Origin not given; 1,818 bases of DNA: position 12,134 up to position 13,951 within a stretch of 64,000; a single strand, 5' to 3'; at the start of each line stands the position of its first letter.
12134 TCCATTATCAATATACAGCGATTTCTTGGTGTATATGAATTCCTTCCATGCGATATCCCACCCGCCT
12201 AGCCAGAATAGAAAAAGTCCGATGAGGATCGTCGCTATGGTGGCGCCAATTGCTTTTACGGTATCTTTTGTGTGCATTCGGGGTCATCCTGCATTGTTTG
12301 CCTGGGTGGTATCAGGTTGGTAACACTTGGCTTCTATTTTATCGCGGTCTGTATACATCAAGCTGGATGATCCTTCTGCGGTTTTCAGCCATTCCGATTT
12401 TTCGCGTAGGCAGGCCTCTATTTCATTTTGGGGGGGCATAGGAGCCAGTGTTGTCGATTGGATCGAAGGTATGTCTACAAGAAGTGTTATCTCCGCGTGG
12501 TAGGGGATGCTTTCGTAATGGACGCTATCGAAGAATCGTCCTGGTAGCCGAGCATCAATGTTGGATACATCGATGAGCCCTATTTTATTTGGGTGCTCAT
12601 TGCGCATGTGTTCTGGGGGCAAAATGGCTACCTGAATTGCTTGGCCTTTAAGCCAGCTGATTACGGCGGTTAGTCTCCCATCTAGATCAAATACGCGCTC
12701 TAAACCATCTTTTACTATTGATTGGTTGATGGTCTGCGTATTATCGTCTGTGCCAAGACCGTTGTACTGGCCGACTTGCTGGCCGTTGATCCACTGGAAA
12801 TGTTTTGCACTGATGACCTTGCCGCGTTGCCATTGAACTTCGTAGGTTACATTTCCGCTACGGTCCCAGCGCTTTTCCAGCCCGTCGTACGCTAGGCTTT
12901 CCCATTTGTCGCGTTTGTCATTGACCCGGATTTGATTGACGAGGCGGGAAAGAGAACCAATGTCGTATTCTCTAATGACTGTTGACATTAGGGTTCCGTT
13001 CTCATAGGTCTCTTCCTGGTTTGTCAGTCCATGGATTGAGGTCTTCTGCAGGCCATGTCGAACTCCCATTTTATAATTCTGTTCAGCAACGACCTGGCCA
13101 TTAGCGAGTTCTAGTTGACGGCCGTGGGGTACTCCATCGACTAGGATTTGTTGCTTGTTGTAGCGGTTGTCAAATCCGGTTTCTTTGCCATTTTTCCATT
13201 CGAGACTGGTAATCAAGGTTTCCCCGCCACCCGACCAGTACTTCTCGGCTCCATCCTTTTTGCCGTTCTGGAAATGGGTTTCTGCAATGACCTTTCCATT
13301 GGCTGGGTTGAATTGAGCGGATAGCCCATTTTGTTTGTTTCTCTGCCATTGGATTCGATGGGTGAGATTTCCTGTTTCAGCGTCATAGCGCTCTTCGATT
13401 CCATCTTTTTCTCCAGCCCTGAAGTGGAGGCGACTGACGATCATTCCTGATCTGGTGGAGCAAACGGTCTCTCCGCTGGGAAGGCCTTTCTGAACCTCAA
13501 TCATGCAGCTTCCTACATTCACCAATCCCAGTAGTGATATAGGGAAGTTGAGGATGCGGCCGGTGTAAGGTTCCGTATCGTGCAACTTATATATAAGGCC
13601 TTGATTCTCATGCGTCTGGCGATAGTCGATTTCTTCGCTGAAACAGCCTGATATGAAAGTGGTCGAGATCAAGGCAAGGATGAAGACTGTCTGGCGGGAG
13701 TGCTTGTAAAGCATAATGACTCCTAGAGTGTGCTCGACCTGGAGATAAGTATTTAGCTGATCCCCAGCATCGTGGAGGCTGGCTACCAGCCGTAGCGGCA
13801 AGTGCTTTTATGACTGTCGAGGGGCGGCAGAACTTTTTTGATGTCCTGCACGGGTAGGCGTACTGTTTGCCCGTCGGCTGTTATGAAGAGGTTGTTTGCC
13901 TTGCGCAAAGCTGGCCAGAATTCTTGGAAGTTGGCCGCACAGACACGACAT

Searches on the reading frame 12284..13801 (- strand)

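Call 46: search_protein_families(library=pfam, proteins=[window:12284-13801:-], max_evalue=0.001)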
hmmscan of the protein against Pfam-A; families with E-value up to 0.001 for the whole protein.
window:12284-13801:- (505 aa): 1 family
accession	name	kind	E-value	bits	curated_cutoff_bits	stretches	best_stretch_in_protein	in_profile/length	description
PF07661.19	MORN_2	-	2.1e-07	30.8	29.6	0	306-324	2-20/22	MORN repeat variant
